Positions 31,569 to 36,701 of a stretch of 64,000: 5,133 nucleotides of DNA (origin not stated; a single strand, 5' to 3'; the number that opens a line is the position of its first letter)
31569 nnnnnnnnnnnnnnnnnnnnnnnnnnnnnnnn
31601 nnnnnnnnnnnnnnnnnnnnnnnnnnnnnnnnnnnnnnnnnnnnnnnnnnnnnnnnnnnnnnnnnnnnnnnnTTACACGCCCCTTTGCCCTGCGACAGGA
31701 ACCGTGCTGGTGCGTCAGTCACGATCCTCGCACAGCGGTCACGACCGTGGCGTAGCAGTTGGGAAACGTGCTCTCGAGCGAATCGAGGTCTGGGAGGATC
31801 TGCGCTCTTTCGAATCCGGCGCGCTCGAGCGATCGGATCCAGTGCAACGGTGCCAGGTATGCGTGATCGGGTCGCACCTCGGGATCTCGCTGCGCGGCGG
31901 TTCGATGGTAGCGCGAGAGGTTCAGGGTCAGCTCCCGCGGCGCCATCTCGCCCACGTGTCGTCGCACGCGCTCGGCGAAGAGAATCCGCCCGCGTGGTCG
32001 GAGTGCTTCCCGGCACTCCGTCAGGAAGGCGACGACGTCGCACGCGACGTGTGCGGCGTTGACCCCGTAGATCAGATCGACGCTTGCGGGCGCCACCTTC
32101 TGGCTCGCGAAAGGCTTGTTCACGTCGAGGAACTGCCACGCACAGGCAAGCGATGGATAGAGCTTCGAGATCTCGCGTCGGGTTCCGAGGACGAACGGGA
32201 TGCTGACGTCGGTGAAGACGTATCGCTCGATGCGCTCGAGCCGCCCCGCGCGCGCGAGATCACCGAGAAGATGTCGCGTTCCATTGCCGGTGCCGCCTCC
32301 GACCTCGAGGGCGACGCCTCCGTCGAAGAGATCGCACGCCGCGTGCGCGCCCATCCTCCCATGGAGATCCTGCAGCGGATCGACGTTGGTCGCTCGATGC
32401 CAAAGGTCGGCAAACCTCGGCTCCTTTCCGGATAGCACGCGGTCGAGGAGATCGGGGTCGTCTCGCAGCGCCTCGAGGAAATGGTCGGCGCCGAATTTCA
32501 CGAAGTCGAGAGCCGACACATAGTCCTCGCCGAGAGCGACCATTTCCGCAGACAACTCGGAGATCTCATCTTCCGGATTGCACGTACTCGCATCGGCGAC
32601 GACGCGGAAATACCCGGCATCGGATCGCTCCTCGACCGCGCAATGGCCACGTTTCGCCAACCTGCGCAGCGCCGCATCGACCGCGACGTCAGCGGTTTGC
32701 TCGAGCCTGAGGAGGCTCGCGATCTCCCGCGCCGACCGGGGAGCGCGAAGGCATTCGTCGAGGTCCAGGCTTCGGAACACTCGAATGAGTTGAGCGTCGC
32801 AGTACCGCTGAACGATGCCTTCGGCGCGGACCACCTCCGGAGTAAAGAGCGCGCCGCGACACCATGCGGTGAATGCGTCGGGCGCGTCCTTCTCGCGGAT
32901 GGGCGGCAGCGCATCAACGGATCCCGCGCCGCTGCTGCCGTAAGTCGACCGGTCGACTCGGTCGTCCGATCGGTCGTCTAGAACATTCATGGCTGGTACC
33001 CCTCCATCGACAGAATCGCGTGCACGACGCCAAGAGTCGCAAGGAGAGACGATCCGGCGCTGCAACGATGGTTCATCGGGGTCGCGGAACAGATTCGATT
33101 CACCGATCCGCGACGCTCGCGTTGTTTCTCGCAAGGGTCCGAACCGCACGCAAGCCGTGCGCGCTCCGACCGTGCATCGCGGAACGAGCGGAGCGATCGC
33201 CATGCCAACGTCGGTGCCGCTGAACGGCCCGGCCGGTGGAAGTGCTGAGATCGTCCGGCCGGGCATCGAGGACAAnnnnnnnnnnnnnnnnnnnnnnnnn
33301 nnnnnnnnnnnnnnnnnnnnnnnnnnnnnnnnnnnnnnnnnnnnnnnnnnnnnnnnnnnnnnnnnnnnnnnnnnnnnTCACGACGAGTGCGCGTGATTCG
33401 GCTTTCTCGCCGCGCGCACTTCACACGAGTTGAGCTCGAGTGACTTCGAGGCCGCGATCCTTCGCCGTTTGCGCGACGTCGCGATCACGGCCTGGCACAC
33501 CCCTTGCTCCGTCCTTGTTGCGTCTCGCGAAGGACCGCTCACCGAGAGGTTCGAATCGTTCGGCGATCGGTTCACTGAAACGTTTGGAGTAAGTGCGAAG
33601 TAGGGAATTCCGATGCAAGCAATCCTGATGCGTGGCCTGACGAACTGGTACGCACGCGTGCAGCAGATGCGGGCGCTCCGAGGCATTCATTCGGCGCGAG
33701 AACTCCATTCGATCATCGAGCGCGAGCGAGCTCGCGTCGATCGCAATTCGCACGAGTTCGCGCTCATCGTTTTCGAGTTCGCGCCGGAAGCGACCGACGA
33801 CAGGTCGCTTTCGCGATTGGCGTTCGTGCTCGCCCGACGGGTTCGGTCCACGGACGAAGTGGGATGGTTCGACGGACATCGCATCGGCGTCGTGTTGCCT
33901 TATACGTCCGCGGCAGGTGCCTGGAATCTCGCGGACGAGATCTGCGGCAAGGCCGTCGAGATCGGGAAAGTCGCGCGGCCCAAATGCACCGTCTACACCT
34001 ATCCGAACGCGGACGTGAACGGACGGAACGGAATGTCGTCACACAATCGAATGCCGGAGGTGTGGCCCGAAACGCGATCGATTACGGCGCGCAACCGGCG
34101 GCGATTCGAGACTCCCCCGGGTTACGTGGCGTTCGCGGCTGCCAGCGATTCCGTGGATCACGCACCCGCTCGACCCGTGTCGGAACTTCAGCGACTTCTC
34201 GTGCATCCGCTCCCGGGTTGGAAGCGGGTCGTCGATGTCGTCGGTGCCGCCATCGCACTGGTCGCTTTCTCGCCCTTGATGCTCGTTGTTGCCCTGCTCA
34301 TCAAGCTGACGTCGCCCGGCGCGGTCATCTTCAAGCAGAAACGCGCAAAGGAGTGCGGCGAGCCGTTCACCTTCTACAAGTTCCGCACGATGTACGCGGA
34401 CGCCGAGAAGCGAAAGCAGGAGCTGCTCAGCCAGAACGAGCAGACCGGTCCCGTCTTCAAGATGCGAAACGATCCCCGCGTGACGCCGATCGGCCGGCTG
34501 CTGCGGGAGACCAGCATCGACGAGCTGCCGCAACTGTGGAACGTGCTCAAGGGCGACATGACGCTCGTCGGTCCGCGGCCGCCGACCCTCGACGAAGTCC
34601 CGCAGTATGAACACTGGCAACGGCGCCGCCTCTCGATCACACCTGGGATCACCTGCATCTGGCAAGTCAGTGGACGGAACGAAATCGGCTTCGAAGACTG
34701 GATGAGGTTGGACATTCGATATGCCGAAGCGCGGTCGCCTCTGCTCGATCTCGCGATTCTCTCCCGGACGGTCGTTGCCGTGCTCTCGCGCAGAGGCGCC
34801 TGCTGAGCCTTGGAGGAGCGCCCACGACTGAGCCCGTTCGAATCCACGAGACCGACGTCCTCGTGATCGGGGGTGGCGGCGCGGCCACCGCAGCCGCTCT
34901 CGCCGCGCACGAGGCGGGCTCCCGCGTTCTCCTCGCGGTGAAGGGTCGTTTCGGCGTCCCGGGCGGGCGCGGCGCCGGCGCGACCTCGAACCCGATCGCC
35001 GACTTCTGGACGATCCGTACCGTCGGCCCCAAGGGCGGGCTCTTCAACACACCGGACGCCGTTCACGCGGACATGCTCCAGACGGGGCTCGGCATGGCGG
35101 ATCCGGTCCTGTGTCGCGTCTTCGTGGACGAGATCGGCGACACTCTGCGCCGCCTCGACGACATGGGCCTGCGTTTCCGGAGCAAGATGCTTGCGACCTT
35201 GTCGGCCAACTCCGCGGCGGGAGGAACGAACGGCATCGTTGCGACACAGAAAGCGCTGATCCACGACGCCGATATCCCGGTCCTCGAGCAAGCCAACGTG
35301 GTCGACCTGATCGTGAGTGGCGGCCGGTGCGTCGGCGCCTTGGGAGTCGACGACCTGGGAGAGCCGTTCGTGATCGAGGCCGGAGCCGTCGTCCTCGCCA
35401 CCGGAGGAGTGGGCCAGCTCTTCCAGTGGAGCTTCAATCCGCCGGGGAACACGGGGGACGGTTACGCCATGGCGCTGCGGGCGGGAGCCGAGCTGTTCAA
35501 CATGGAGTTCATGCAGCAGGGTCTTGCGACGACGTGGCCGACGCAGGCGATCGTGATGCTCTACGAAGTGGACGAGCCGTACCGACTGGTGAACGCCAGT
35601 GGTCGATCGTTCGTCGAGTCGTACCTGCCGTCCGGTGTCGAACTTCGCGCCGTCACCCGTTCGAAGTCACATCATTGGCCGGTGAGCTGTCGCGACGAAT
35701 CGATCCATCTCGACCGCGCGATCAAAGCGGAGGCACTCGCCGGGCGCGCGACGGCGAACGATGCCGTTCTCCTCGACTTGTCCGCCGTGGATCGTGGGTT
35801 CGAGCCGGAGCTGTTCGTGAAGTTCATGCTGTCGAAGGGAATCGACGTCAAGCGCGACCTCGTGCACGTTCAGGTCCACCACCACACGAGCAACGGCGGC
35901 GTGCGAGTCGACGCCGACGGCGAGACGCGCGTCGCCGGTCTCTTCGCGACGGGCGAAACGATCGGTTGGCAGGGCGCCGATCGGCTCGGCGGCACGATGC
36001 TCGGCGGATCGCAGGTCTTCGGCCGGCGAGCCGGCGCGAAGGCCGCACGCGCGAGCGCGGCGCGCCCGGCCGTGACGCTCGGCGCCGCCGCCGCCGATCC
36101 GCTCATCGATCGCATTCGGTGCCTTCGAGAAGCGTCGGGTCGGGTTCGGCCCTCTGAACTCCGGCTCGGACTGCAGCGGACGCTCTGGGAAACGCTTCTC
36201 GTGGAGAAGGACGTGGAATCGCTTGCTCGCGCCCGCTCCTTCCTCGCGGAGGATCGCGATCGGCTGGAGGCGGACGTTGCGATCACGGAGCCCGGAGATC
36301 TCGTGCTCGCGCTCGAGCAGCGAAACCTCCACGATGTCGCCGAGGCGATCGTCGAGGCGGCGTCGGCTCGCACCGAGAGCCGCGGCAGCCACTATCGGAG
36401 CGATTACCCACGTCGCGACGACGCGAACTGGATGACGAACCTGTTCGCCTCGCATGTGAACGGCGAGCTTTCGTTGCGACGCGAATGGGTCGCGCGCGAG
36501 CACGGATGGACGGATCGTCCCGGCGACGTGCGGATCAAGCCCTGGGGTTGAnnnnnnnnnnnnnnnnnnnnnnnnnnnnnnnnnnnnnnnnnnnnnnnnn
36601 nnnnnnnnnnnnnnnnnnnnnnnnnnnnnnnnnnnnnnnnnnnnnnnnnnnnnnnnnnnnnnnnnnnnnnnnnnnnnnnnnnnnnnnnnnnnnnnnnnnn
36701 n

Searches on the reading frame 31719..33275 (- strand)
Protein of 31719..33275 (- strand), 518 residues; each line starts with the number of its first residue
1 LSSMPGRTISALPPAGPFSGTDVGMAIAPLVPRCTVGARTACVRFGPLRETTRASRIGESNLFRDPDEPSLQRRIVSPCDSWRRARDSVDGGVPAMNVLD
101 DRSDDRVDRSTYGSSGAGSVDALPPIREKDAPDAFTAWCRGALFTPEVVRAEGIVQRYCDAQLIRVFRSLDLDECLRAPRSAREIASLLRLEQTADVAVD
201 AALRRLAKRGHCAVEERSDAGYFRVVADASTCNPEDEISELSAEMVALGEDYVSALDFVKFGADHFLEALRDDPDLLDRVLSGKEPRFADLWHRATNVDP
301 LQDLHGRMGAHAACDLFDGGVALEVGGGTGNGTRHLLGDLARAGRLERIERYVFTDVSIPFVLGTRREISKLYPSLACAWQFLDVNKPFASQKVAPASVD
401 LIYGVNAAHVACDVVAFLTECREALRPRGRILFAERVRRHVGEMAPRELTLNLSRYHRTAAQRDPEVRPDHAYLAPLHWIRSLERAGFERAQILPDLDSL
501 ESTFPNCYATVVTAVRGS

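Call 71: search_protein_families(library=pfam, proteins=[window:31719-33275:-], max_evalue=0.0001)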
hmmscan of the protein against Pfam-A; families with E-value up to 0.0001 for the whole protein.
window:31719-33275:- (518 aa): 1 family
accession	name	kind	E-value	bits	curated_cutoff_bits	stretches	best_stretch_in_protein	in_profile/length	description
PF08242.18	Methyltransf_12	-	1.3e-08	35.9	30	1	323-431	1-98/98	Methyltransferase domain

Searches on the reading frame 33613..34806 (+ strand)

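Call 71: search_protein_families(library=pfam, proteins=[window:33613-34806:+], max_evalue=0.0001)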
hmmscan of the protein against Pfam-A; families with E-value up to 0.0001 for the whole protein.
window:33613-34806:+ (397 aa): 1 family
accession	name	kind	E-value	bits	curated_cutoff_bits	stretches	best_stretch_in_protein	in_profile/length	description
PF02397.22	Bac_transf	-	2.8e-64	216.4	27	1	204-391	1-178/179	Bacterial sugar transferase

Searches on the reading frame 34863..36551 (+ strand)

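Call 71: search_protein_families(library=pfam, proteins=[window:34863-36551:+], max_evalue=0.0001)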
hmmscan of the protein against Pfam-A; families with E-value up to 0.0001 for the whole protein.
window:34863-36551:+ (562 aa): 4 families
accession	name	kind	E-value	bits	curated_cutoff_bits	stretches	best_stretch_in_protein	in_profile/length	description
PF00890.30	FAD_binding_2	-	6.4e-35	121.6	20.4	1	2-380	5-414/414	FAD binding domain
PF02910.25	Succ_DH_flav_C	-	1.4e-20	74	20.8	1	436-540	3-113/130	Fumarate reductase flavoprotein C-term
PF12831.13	FAD_oxidored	-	6.2e-05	22.9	27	0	2-181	5-145/416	FAD dependent oxidoreductase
PF03486.20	HI0933_like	-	9.3e-05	22.4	50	0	170-389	152-240/244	HI0933-like protein Rossmann domain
